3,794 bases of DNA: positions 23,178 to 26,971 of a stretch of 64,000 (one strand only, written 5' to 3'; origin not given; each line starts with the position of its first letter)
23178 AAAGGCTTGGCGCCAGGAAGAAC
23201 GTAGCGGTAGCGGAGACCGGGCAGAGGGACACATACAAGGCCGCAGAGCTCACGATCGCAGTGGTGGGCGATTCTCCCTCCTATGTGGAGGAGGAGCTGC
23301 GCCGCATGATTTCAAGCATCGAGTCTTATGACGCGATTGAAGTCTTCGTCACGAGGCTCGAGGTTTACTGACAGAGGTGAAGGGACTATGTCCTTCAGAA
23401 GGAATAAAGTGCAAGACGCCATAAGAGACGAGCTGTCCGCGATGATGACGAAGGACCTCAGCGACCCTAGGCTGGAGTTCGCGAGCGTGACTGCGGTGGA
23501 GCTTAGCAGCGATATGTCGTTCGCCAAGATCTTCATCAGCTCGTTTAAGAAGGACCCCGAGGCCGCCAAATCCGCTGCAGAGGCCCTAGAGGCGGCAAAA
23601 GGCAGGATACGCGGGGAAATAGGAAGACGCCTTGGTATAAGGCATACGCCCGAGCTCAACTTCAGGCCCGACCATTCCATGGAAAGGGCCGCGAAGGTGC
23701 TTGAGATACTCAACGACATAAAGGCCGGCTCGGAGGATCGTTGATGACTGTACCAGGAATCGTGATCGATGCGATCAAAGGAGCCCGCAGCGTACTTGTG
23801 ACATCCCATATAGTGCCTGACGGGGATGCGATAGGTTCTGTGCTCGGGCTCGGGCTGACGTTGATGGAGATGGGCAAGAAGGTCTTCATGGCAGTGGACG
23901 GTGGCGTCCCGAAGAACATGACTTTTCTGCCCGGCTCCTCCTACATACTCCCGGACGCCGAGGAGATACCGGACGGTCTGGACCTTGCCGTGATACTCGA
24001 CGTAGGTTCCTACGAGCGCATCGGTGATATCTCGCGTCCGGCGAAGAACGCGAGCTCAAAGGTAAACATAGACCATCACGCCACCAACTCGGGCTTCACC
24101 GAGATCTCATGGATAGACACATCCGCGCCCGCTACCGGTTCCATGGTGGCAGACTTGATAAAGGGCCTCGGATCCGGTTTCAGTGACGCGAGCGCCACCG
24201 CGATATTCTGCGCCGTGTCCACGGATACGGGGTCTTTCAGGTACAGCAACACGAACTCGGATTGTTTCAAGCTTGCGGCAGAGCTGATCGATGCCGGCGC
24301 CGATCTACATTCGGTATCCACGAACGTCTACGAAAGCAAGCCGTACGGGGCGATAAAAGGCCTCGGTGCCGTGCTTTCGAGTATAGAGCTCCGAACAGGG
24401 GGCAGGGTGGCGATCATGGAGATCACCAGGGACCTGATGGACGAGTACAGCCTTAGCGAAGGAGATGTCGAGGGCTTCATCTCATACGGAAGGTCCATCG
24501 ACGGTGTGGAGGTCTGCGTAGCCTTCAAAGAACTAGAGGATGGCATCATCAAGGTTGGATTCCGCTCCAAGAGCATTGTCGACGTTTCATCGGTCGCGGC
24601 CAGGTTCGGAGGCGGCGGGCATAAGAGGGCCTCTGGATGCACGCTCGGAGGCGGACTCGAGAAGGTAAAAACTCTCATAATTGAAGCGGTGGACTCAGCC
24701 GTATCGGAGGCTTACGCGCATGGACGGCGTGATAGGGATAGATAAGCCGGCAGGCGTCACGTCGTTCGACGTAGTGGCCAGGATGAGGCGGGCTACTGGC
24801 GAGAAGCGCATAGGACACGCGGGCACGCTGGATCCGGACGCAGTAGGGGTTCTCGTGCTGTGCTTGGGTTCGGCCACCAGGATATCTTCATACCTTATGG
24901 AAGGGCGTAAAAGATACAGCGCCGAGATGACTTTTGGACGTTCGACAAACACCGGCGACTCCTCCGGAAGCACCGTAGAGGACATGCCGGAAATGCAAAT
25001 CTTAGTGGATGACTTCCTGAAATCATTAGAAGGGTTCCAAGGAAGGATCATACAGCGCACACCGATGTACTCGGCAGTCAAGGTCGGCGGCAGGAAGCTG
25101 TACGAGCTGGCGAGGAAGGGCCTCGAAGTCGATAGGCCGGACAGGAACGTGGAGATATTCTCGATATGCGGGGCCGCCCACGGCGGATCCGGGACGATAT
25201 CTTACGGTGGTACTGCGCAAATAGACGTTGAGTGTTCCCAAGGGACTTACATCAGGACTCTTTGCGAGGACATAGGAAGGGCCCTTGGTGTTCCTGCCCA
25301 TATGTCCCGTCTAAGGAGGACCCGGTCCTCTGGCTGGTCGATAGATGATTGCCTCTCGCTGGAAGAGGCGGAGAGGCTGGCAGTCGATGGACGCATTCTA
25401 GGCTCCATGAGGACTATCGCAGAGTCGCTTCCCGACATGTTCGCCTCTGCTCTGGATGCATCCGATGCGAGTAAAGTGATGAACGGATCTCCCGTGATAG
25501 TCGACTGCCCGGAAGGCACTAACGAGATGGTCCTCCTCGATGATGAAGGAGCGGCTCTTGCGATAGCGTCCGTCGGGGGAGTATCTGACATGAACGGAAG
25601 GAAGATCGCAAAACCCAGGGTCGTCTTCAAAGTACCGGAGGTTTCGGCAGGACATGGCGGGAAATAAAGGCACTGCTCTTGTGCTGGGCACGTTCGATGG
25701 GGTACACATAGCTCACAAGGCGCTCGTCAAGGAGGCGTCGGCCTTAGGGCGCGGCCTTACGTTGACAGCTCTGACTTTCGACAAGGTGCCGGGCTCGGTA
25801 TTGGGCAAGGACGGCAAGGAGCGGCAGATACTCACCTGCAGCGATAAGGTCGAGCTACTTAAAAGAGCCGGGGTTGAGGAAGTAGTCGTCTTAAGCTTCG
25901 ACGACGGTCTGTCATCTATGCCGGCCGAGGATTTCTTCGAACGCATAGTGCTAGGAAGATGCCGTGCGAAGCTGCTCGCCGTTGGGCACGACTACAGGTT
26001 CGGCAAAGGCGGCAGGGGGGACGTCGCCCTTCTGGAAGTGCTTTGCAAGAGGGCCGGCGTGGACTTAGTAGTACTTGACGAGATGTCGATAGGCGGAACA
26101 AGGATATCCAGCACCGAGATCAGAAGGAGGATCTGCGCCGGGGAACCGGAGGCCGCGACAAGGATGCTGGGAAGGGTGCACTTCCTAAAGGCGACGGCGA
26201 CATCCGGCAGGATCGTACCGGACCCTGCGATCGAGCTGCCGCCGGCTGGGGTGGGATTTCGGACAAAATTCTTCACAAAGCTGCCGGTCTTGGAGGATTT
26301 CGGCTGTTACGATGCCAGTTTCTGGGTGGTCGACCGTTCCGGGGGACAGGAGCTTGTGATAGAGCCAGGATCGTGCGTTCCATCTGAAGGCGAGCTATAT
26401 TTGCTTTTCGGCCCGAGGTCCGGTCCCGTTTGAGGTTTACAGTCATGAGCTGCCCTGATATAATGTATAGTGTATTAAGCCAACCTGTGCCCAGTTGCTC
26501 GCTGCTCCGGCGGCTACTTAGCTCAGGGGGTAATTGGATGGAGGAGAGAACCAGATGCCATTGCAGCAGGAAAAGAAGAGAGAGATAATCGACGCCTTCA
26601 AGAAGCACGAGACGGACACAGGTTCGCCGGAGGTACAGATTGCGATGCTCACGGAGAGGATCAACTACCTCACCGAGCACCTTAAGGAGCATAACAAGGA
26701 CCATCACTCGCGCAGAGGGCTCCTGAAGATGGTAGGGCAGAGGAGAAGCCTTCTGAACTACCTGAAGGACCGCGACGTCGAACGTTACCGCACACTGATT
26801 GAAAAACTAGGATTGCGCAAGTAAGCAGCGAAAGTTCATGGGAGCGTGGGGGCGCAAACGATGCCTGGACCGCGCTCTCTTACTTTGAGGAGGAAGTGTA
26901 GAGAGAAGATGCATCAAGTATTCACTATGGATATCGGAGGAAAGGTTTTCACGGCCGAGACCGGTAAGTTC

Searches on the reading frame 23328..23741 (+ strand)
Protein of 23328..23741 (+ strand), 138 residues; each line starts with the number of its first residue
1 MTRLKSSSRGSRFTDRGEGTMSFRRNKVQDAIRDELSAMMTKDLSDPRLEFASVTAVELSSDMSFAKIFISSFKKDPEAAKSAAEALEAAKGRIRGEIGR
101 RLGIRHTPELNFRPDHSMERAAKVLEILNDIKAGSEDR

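Call 23: search_protein_families(library=pfam, proteins=[window:23328-23741:+], max_evalue=0.00001)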
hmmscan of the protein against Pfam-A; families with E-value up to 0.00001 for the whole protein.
window:23328-23741:+ (138 aa): 1 family
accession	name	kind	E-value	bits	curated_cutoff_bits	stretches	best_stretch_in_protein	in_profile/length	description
PF02033.23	RBFA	-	1.2e-29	103.1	34.7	1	24-128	1-105/105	Ribosome-binding factor A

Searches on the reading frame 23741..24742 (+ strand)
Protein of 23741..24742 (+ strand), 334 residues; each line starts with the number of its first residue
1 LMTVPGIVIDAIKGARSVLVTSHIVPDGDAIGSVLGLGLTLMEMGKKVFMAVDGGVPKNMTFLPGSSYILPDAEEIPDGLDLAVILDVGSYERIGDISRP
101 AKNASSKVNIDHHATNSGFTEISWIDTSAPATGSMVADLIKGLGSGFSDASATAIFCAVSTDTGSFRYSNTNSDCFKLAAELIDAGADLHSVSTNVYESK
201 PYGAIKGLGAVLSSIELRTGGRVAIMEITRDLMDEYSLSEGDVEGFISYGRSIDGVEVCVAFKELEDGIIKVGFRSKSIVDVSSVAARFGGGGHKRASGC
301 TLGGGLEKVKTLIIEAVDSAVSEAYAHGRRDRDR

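Call 23: search_protein_families(library=pfam, proteins=[window:23741-24742:+], max_evalue=0.00001)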
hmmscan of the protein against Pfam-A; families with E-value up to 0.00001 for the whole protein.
window:23741-24742:+ (334 aa): 2 families
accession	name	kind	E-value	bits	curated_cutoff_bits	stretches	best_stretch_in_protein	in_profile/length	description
PF01368.27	DHH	-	3.2e-12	47.2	28.1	1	18-143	2-104/125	DHH family, N-terminal domain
PF02272.25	DHHA1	-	2.5e-11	44.4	25.9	1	235-322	10-101/102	DHHA1 domain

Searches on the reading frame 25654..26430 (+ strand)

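Call 23: search_protein_families(library=pfam, proteins=[window:25654-26430:+], max_evalue=0.00001)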
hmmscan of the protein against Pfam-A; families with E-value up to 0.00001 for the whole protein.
window:25654-26430:+ (259 aa): 2 families
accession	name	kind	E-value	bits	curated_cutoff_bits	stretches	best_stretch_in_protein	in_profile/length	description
PF06574.18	FAD_syn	-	2.1e-36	125.6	27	1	4-154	5-157/158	FAD synthetase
PF01467.32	CTP_transf_like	-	7.8e-07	29.8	21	1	10-159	2-133/133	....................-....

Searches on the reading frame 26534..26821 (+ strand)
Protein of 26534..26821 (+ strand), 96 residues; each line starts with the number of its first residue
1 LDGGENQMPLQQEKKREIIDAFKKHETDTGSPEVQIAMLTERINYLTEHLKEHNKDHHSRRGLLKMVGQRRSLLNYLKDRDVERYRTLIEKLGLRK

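Call 23: search_protein_families(library=pfam, proteins=[window:26534-26821:+], max_evalue=0.00001)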
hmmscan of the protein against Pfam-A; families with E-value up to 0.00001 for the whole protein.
window:26534-26821:+ (96 aa): 1 family
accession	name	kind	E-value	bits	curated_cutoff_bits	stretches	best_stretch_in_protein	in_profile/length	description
PF00312.27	Ribosomal_S15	-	3.6e-40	136.4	31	1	15-95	1-81/81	Ribosomal protein S15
